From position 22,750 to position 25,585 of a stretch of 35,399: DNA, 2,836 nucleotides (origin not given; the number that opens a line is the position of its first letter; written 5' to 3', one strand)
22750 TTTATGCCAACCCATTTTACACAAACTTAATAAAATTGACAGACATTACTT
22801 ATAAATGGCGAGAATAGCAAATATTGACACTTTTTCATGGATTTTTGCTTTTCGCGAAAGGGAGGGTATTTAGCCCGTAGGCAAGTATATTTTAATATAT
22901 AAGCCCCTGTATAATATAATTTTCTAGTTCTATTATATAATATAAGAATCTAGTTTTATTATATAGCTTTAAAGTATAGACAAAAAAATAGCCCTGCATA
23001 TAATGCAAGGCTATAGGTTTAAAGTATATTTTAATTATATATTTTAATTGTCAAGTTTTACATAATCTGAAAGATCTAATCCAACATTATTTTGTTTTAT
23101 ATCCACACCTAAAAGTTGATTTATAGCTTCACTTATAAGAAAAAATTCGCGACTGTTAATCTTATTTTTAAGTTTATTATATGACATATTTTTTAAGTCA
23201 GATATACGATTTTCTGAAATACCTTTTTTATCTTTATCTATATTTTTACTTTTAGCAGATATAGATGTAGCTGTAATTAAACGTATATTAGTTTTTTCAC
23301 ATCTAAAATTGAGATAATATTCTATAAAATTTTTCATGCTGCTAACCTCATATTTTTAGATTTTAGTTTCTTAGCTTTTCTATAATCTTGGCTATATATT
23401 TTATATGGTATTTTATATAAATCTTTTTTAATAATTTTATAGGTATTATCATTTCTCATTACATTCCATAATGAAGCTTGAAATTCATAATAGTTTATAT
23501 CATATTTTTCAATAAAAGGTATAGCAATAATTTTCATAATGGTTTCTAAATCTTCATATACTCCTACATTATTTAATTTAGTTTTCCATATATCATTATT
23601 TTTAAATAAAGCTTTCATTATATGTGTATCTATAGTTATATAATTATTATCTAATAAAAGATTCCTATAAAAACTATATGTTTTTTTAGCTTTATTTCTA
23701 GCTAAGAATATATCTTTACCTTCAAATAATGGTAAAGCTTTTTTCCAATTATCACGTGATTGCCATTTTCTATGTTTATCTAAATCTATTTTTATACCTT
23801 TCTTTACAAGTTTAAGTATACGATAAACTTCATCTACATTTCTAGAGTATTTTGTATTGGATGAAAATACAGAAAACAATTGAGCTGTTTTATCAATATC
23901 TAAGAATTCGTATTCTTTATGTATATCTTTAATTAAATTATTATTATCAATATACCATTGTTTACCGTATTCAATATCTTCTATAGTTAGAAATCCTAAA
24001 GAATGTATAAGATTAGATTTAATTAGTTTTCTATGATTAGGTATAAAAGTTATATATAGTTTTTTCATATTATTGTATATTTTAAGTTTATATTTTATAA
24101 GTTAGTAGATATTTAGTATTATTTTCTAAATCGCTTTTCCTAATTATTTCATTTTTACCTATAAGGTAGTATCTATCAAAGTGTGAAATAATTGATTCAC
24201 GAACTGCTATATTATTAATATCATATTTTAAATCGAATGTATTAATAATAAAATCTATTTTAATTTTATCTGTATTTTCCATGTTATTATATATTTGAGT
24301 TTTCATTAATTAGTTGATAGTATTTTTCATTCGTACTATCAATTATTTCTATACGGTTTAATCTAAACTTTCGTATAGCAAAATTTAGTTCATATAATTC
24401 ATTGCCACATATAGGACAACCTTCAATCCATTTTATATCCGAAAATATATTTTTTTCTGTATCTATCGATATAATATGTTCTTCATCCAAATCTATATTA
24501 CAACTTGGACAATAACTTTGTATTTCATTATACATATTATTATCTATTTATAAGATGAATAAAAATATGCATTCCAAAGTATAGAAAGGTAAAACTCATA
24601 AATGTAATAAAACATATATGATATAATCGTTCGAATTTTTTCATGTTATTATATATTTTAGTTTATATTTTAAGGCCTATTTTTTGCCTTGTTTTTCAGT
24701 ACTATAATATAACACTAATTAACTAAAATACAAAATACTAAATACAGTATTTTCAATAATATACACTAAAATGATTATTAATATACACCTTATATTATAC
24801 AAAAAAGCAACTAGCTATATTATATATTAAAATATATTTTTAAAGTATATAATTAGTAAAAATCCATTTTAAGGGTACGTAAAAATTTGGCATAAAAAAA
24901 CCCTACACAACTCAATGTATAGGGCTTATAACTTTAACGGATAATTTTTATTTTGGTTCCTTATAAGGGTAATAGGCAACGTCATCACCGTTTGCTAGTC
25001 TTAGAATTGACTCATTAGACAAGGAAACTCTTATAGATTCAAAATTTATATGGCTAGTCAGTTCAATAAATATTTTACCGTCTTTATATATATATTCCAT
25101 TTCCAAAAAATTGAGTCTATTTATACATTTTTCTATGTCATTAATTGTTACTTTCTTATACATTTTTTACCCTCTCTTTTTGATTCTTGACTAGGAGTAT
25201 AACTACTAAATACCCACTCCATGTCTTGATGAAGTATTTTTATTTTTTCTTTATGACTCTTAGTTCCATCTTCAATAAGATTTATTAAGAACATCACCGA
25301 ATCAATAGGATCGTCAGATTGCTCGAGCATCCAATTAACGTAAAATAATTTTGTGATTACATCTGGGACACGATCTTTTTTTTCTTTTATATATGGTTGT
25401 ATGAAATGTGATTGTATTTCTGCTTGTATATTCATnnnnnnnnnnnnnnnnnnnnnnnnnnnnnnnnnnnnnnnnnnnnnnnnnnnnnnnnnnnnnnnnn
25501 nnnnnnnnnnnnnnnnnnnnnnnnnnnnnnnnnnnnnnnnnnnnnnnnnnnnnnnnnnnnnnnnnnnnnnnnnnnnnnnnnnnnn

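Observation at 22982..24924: Strongly AT-rich five-gene cassette insulated by two strong terminators between the early and late operons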

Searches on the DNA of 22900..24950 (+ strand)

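Call 9: search_dna_similar(query=window:22900-24950:+, collection=phages, mode=distant, max_rows=25)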
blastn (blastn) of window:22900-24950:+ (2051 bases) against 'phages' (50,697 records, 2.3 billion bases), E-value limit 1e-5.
No match.

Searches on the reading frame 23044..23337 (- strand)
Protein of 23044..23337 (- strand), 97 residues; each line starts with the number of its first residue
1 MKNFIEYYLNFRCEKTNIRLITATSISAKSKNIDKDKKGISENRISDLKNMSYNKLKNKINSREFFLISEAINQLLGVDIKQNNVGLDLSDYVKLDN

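Call 6: search_protein_families(library=pfam, proteins=[window:23044-23337:-], max_evalue=1)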
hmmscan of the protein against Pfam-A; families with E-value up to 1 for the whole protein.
window:23044-23337:- (97 aa): 0 families

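Call 7: search_protein_families(library=phrogs, proteins=[window:23044-23337:-], max_evalue=1)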
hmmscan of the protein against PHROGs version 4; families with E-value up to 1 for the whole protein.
window:23044-23337:- (97 aa): 1 family
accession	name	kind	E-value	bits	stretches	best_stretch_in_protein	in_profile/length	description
phrog_29800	-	unknown function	0.1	13.6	1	23-75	19-70/100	-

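Call 33: search_protein_families(library=padloc, proteins=[window:23044-23337:-], max_evalue=1)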
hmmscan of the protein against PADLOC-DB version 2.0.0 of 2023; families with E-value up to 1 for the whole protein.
window:23044-23337:- (97 aa): 0 families

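Call 34: search_protein_families(library=ncbifam, proteins=[window:23044-23337:-], max_evalue=1)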
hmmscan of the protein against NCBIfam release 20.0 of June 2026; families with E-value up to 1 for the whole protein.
window:23044-23337:- (97 aa): 1 family
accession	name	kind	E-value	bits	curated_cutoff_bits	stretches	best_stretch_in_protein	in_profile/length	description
TIGR02237.1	recomb_radB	equivalog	0.024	14.5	172.4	1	8-64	18-75/210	DNA repair and recombination protein RadB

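Call 73: search_solved_structures(query=A7, max_evalue=10, show_alignments=2)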
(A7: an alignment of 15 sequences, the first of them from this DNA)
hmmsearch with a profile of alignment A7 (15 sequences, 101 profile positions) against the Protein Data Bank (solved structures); distinct sequences matched with E-value up to 10: 12.
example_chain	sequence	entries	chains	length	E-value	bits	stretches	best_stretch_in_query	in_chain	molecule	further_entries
2i13_A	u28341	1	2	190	0.003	20.8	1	61-91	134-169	Aart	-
2n2y_A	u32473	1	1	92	0.017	18.4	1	8-98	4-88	Meiosis-expressed gene 1 protein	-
8r7y_A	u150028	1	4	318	0.065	16.5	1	11-48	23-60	Deoxyribonucleoside regulator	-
7bhy_A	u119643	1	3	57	0.11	15.9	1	10-40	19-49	Deoxyribonucleoside regulator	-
3bs3_A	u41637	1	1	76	0.12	15.7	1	1-50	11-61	Putative DNA-binding protein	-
8tac_A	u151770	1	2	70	0.14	15.4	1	5-46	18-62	DBP48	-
3a43_A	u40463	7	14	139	0.27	14.6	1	60-97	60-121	Hydrogenase nickel incorporation protein hypA | Probable hydrogenase nickel incorporation protein HypA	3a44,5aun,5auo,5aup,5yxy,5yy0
2b5a_A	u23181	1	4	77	0.4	14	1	1-46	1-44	C.BclI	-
1yc5_A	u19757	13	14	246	0.68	13.3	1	50-91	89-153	NAD-dependent deacetylase | NAD-DEPENDENT PROTEIN DEACETYLASE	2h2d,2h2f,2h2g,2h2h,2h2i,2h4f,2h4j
2h59_A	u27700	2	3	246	0.69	13.2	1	50-91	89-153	NAD-dependent deacetylase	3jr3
2h4h_A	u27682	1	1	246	0.76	13.1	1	49-91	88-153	NAD-dependent deacetylase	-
2rir_A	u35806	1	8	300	1.4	12.2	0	10-60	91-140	Dipicolinate synthase, A chain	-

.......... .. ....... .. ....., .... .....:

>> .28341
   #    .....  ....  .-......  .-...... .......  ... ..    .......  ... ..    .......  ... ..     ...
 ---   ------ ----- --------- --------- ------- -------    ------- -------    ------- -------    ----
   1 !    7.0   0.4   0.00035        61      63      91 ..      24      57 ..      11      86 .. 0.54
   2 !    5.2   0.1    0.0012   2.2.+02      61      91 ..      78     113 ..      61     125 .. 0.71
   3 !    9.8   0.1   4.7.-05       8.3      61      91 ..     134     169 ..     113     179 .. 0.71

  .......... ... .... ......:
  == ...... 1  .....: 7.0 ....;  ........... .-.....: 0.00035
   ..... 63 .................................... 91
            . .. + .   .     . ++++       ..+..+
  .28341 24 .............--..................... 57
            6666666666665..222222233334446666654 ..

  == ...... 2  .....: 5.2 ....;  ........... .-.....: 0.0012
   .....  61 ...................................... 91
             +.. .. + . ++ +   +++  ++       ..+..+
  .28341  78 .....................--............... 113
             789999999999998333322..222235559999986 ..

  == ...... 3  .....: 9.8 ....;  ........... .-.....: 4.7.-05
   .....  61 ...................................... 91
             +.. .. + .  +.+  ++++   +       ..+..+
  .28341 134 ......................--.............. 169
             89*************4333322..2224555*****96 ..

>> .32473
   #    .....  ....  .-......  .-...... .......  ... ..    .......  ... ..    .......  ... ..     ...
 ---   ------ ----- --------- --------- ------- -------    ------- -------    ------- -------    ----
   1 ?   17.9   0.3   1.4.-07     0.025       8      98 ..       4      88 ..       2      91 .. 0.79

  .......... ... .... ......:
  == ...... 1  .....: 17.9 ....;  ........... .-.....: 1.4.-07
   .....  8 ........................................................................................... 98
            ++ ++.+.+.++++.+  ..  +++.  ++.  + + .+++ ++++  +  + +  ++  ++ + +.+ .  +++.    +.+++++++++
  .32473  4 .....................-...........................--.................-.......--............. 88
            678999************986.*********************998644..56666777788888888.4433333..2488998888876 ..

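Call 74: search_protein_families(library=pfam, alignment_id=A7, max_evalue=0.1)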
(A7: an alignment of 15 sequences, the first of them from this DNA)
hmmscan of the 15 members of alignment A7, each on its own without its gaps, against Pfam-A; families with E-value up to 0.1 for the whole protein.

A. member 1, seq(97 aa): 0 families

B. families by the number of members that match (of 15 scanned): 20 families
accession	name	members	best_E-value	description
PF01381.28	HTH_3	6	0.0018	Helix-turn-helix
PF13443.12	HTH_26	4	0.001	Cro/C1-type HTH DNA-binding domain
PF13412.12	HTH_24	4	0.0068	Winged helix-turn-helix DNA-binding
PF12802.13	MarR_2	2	0.0002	MarR family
PF01155.25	HypA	2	0.0019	Hydrogenase/urease nickel incorporation, metallochaperone, hypA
PF20317.4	HTH_60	2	0.0036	Helix-turn-helix domain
PF13744.12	HTH_37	2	0.0037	Helix-turn-helix domain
PF16002.10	Headcase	2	0.014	Headcase protein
PF24034.1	DUF7343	2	0.023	Domain of unknown function (DUF7343)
PF23145.1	Zf_2nd_IFT121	2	0.07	IFT121, second zinc finger domain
PF13560.12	HTH_31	2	0.078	Helix-turn-helix domain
PF10198.14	Ada3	1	0.01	Histone acetyltransferases subunit 3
PF13453.11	Zn_ribbon_TFIIB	1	0.015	Transcription factor zinc-finger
PF12760.12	Zn_ribbon_IS1595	1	0.029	Transposase zinc-ribbon domain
PF03522.20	SLC12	1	0.037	Solute carrier family 12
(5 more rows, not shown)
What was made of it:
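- On XRE/Cro-type HTH (for the 97-aa protein): 6 of 15 family members give weak HTH_3 hits and 4 of 15 give weak HTH_26 hits (best E 0.001-0.002), all below Pfam cut-offs (call 74).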

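Call 98: predict_structure(protein=window:23044-23337:-)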
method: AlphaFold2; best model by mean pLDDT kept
length: 97 residues; sequences in the alignment: 1
mean_pLDDT: 41.3   pTM: 0.30
mean pLDDT of the five models: 41.3, 39.1, 38.9, 38.4, 38.2
residues with pLDDT >= 90: 0; 70-90: 0; 50-70: 23; < 50: 74
segments of 3 or more residues with pLDDT < 50: 1-52, 81-97
pLDDT, mean of each block of 10 residues (from residue 1): 38 35 29 36 40 49 55 52 44 32
secondary structure, 60 per line:
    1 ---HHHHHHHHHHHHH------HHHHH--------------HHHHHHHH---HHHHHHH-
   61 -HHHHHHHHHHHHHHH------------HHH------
elements in order: H4-16 H23-27 H42-49 H53-59 H62-76
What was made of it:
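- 23044..23337 (-): 97-aa protein of the small HTH family called F2 here. Its start overlaps the DUF7178 stop codon. The single-sequence AF2 model is unusable, pLDDT 41 (call 98).
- On XRE/Cro-type HTH (for the 97-aa protein): The AF2 single-sequence model is unusable (call 98).
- Tried and rejected: The single-sequence model of that protein is useless, pLDDT 41 (call 98), so I ran no fold search on it.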

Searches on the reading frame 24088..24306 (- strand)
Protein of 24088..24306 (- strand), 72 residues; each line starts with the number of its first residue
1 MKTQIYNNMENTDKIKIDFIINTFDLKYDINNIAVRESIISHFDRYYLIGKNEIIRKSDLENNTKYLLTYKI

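Call 6: search_protein_families(library=pfam, proteins=[window:24088-24306:-], max_evalue=1)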
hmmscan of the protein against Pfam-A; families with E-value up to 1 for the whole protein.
window:24088-24306:- (72 aa): 0 families

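Call 7: search_protein_families(library=phrogs, proteins=[window:24088-24306:-], max_evalue=1)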
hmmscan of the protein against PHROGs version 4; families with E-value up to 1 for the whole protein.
window:24088-24306:- (72 aa): 3 families
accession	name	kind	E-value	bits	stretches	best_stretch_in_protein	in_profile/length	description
phrog_29533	-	unknown function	0.031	15.4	1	5-41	52-92/146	-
phrog_29663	-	unknown function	0.1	14.2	1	31-54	64-87/106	-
phrog_21259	-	unknown function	0.12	13.6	1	37-70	19-52/86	-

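Call 33: search_protein_families(library=padloc, proteins=[window:24088-24282:-], max_evalue=1)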
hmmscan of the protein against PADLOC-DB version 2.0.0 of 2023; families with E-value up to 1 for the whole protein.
window:24088-24282:- (64 aa): 0 families

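Call 34: search_protein_families(library=ncbifam, proteins=[window:24088-24282:-], max_evalue=1)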
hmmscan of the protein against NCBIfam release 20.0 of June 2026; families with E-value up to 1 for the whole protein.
window:24088-24282:- (64 aa): 1 family
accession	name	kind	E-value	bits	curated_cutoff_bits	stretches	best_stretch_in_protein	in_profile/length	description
NF050069.2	PqqD_rel_WgkC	exception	0.0049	16.8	110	1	5-40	47-82/103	PqqD family peptide maturation chaperone WgkC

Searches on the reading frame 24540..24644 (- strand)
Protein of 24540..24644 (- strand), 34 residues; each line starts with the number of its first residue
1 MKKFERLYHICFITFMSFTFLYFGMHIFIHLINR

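Call 6: search_protein_families(library=pfam, proteins=[window:24540-24644:-], max_evalue=1)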
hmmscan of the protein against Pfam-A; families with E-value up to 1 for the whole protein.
window:24540-24644:- (34 aa): 0 families

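Call 7: search_protein_families(library=phrogs, proteins=[window:24540-24644:-], max_evalue=1)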
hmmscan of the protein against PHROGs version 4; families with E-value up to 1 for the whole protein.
window:24540-24644:- (34 aa): 0 families

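Call 33: search_protein_families(library=padloc, proteins=[window:24540-24644:-], max_evalue=1)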
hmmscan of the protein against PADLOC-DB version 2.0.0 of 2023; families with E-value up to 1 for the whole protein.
window:24540-24644:- (34 aa): 0 families

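Call 34: search_protein_families(library=ncbifam, proteins=[window:24540-24644:-], max_evalue=1)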
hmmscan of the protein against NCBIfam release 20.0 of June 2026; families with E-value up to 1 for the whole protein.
window:24540-24644:- (34 aa): 0 families
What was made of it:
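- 24540..24644 (-): 34-aa single-pass membrane peptide, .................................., with a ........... motif. No profile hits (calls 6, 7, 33, 34).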

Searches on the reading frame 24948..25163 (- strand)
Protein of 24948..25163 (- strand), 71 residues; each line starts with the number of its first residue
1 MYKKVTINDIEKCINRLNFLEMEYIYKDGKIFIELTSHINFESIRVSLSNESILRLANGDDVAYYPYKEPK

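Call 6: search_protein_families(library=pfam, proteins=[window:24948-25163:-], max_evalue=1)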
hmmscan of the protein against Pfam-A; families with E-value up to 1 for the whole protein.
window:24948-25163:- (71 aa): 0 families

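Call 7: search_protein_families(library=phrogs, proteins=[window:24948-25163:-], max_evalue=1)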
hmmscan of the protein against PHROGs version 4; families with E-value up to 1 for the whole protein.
window:24948-25163:- (71 aa): 2 families
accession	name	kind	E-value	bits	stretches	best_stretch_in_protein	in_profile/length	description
phrog_27617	-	unknown function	0.019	16.2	1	12-45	10-43/61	-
phrog_32940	-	unknown function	0.32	11.7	1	23-32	4-13/29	-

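Call 33: search_protein_families(library=padloc, proteins=[window:24948-25163:-], max_evalue=1)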
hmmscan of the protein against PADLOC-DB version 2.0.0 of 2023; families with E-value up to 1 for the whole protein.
window:24948-25163:- (71 aa): 0 families

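Call 34: search_protein_families(library=ncbifam, proteins=[window:24948-25163:-], max_evalue=1)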
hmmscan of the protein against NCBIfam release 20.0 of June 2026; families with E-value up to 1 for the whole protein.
window:24948-25163:- (71 aa): 0 families

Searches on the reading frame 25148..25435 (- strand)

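Call 6: search_protein_families(library=pfam, proteins=[window:25148-25435:-], max_evalue=1)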
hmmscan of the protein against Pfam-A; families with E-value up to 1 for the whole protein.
window:25148-25435:- (95 aa): 0 families

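Call 7: search_protein_families(library=phrogs, proteins=[window:25148-25435:-], max_evalue=1)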
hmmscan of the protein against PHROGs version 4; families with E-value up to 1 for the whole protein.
window:25148-25435:- (95 aa): 1 family
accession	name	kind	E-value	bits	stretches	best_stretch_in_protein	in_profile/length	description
phrog_19641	-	unknown function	0.051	14.7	1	10-75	23-84/106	-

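Call 33: search_protein_families(library=padloc, proteins=[window:25148-25435:-], max_evalue=1)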
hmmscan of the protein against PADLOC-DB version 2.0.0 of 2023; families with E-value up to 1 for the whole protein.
window:25148-25435:- (95 aa): 0 families

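Call 34: search_protein_families(library=ncbifam, proteins=[window:25148-25435:-], max_evalue=1)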
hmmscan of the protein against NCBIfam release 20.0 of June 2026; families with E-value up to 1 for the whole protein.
window:25148-25435:- (95 aa): 0 families
